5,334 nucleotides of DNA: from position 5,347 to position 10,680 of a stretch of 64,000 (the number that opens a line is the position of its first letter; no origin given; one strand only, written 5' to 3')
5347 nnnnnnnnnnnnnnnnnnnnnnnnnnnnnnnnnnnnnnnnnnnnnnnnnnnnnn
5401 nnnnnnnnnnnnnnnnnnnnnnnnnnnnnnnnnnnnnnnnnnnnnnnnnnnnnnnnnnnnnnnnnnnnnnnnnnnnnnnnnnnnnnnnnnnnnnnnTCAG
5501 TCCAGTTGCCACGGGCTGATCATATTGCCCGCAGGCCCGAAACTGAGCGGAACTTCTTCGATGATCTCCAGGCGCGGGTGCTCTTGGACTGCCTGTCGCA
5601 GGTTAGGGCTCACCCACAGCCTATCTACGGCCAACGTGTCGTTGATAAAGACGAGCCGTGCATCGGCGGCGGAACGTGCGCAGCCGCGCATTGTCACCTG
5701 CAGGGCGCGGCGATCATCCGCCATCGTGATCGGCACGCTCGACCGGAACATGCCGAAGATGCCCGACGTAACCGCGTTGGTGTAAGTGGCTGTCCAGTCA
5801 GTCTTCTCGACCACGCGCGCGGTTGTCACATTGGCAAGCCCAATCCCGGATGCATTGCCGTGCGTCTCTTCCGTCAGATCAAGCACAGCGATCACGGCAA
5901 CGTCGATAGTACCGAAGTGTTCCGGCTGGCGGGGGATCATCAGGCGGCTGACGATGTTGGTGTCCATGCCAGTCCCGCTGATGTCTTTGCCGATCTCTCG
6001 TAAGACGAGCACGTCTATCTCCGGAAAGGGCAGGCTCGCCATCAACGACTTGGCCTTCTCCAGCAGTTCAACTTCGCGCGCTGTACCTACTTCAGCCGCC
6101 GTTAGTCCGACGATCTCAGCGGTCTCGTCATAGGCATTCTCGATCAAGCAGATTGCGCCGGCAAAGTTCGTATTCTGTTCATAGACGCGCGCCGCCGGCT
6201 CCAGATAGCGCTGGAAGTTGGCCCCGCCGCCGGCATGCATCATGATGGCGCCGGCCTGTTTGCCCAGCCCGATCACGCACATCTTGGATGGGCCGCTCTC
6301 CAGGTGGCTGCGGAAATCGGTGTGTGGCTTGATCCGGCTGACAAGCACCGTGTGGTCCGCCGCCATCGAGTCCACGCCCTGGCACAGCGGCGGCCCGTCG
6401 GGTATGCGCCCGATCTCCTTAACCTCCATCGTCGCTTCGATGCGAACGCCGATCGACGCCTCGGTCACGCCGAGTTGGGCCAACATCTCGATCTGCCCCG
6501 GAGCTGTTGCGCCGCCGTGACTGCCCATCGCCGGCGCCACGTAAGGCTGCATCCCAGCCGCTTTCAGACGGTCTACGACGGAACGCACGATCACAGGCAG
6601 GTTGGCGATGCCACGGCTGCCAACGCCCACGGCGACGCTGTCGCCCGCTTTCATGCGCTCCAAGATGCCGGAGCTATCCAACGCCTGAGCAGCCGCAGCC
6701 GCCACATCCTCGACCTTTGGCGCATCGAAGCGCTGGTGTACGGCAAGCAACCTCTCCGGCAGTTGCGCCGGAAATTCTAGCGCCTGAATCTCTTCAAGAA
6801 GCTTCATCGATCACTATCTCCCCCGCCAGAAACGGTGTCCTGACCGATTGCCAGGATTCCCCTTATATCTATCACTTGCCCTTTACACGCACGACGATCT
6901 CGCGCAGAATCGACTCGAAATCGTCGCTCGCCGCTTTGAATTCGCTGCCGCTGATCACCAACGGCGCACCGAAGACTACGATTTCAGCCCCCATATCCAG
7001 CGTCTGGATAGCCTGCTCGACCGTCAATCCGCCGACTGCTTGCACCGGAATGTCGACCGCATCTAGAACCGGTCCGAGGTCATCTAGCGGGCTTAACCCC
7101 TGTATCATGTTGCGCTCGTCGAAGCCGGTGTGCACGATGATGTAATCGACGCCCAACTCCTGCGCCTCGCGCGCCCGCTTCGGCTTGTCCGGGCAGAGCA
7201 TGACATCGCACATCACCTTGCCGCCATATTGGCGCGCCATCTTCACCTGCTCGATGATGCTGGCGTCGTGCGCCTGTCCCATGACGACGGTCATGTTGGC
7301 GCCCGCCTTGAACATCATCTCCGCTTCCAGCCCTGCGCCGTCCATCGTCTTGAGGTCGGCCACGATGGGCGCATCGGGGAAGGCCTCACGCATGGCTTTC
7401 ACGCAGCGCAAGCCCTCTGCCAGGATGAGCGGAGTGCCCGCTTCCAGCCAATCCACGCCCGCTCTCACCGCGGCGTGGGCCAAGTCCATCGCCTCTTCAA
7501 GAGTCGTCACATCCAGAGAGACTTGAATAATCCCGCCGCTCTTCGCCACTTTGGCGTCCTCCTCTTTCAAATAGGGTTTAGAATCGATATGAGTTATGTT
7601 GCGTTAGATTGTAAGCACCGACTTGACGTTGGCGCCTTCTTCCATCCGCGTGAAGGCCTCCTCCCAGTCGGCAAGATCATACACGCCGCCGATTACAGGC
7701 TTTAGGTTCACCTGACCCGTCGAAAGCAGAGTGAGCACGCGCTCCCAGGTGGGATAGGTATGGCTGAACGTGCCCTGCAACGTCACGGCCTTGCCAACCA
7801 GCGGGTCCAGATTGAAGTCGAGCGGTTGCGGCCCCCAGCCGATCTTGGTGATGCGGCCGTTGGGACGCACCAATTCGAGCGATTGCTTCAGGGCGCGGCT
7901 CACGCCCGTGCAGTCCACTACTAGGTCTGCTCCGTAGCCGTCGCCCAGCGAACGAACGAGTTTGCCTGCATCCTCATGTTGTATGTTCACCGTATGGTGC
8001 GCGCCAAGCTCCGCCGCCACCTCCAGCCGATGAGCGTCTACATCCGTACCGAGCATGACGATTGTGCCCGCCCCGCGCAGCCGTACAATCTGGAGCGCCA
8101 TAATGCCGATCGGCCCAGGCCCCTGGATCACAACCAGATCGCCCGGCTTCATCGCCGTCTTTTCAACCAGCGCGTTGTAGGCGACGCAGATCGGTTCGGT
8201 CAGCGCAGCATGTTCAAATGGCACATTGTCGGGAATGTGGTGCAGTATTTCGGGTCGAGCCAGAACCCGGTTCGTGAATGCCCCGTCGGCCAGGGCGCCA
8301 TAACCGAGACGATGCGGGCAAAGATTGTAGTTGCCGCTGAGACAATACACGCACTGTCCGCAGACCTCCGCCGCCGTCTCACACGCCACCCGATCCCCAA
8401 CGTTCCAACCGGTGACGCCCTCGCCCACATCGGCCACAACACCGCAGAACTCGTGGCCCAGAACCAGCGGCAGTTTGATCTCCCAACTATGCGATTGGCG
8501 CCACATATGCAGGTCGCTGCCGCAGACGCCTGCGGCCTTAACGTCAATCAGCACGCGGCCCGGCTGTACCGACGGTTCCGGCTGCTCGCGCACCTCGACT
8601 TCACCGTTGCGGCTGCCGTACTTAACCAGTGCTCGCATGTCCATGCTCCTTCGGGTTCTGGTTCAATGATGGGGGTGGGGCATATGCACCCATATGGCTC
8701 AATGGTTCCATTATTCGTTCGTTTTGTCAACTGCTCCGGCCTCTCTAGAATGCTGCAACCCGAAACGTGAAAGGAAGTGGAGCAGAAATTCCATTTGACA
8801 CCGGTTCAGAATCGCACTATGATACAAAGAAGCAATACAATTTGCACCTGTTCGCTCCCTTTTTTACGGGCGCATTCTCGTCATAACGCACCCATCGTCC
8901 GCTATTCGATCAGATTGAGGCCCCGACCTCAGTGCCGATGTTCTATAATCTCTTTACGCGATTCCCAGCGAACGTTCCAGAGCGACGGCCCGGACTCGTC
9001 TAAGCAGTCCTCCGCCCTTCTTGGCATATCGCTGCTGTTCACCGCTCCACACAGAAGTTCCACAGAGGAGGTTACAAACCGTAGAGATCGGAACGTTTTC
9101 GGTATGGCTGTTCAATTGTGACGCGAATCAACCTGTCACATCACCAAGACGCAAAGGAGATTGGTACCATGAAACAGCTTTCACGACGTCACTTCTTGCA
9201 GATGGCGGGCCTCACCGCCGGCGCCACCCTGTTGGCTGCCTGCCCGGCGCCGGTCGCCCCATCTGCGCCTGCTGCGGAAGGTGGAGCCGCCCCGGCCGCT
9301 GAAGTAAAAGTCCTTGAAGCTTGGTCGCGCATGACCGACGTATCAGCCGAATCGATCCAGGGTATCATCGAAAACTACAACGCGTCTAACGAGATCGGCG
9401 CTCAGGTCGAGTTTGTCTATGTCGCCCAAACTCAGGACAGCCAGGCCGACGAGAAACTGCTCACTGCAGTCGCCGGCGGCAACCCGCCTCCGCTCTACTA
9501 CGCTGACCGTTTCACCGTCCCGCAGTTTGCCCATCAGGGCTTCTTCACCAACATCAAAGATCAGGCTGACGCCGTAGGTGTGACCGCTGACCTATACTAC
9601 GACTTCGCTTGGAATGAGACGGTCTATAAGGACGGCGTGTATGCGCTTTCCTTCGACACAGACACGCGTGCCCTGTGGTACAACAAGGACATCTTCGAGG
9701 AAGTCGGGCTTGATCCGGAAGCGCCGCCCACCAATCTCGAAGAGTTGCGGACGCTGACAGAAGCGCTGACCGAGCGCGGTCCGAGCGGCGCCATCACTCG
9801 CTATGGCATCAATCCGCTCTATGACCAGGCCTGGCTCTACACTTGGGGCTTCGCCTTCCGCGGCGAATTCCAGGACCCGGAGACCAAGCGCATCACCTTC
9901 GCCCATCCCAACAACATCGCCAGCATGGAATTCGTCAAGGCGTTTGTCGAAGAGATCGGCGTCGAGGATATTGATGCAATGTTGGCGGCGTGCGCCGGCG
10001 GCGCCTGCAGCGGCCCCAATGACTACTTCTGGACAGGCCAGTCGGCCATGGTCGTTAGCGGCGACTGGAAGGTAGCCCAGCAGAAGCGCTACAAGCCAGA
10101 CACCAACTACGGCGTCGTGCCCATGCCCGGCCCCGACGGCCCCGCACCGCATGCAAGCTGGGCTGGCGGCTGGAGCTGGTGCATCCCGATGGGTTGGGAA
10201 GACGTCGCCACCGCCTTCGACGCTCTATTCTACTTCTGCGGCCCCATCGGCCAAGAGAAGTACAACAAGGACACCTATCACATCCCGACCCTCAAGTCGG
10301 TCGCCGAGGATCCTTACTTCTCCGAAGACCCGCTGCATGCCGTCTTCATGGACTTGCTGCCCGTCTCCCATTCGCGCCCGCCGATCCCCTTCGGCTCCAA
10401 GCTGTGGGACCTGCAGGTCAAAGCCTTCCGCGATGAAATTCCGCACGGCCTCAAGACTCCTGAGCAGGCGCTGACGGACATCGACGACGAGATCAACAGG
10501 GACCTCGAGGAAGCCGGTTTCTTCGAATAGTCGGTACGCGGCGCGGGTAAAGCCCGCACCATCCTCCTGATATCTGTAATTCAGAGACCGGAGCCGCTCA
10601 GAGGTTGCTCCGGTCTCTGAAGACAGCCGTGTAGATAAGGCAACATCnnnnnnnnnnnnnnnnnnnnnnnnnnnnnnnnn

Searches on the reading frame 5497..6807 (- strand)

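Call 65: search_protein_families(library=pfam, proteins=[window:5497-6807:-], max_evalue=0.0001)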
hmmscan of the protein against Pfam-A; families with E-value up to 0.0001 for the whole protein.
window:5497-6807:- (436 aa): 0 families

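Call 113: search_protein_families(library=pfam, proteins=[window:5497-6807:-], max_evalue=0.01)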
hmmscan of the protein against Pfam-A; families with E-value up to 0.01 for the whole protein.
window:5497-6807:- (436 aa): 1 family
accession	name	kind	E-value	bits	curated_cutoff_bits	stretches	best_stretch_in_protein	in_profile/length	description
PF09861.14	Lar_N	-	0.0025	17.5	23.3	1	20-163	15-167/204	Lactate racemase N-terminal domain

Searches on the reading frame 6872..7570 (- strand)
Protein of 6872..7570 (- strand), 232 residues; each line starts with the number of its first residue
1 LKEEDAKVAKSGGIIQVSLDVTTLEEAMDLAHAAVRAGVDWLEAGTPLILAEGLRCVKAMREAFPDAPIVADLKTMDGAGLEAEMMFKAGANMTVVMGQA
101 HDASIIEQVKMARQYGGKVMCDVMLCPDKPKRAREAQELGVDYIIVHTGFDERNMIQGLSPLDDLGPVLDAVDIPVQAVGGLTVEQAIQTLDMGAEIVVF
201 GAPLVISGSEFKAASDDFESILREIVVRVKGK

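Call 113: search_protein_families(library=pfam, proteins=[window:6872-7570:-], max_evalue=0.01)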
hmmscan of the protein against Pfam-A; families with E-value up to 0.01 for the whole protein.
window:6872-7570:- (232 aa): 6 families
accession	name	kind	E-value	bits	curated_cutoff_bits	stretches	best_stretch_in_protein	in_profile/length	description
PF00215.30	OMPdecase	-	1.7e-25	90.7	27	1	15-210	3-207/221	Orotidine 5'-phosphate decarboxylase / HUMPS family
PF00107.32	ADH_zinc_N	-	3.5e-06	27.4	31.8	1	110-205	8-91/129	Zinc-binding dehydrogenase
PF02581.23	TMP-TENI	-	0.00012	22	27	1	130-198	105-174/180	Thiamine monophosphate synthase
PF03060.21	NMO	-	0.00097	19.1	28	1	131-206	147-227/331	Nitronate monooxygenase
PF13714.12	PEP_mutase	-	0.0093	16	31.5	0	84-146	164-220/240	Phosphoenolpyruvate phosphomutase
PF00977.27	His_biosynth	-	0.0098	15.8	23.6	0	168-220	68-121/228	Histidine biosynthesis protein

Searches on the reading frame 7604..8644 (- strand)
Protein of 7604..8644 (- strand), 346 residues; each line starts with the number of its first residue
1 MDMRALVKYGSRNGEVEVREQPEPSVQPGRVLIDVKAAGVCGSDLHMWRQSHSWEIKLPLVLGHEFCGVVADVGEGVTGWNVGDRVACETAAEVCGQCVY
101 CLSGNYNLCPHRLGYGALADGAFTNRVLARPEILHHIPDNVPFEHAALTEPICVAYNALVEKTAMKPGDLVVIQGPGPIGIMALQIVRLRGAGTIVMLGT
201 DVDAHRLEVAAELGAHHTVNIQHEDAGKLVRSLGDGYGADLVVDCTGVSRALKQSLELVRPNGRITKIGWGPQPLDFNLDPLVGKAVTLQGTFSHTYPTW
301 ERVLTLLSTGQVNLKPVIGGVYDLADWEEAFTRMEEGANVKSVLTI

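Call 65: search_protein_families(library=pfam, proteins=[window:7604-8644:-], max_evalue=0.0001)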
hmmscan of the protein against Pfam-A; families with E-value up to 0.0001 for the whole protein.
window:7604-8644:- (346 aa): 4 families
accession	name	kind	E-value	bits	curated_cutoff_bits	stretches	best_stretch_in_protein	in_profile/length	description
PF08240.17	ADH_N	-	3.3e-30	104.9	23.5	1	27-139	1-104/104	Alcohol dehydrogenase GroES-like domain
PF00107.32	ADH_zinc_N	-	1.1e-28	100.2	31.8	1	178-308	1-128/129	Zinc-binding dehydrogenase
PF13602.12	ADH_zinc_N_2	-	3.4e-13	51.1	27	1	213-339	1-128/134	Zinc-binding dehydrogenase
PF16912.11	Glu_dehyd_C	-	2e-11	44.2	34.9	1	145-345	3-210/211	Glucose dehydrogenase C-terminus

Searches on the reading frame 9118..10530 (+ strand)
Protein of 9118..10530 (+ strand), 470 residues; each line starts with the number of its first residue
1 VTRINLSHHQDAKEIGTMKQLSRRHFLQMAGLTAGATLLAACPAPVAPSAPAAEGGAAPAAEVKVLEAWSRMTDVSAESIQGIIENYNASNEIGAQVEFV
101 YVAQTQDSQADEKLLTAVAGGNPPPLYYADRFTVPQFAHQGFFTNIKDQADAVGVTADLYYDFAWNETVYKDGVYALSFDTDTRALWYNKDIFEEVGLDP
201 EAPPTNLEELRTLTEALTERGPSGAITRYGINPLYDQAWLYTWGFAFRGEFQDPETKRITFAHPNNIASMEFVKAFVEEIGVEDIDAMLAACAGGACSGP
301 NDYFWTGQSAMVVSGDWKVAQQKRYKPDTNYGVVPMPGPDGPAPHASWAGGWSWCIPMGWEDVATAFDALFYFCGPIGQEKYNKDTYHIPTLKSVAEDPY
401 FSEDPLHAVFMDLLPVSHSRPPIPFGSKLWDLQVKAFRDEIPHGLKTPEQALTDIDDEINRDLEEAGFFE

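Call 65: search_protein_families(library=pfam, proteins=[window:9118-10530:+], max_evalue=0.0001)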
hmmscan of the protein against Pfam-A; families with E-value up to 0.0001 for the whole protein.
window:9118-10530:+ (470 aa): 2 families
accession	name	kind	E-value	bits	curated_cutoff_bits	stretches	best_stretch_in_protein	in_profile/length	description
PF13416.11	SBP_bac_8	-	1.7e-21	77.7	27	1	84-407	3-277/279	Bacterial extracellular solute-binding protein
PF01547.30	SBP_bac_1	-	2.8e-20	73.9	26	1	77-355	5-282/307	Bacterial extracellular solute-binding protein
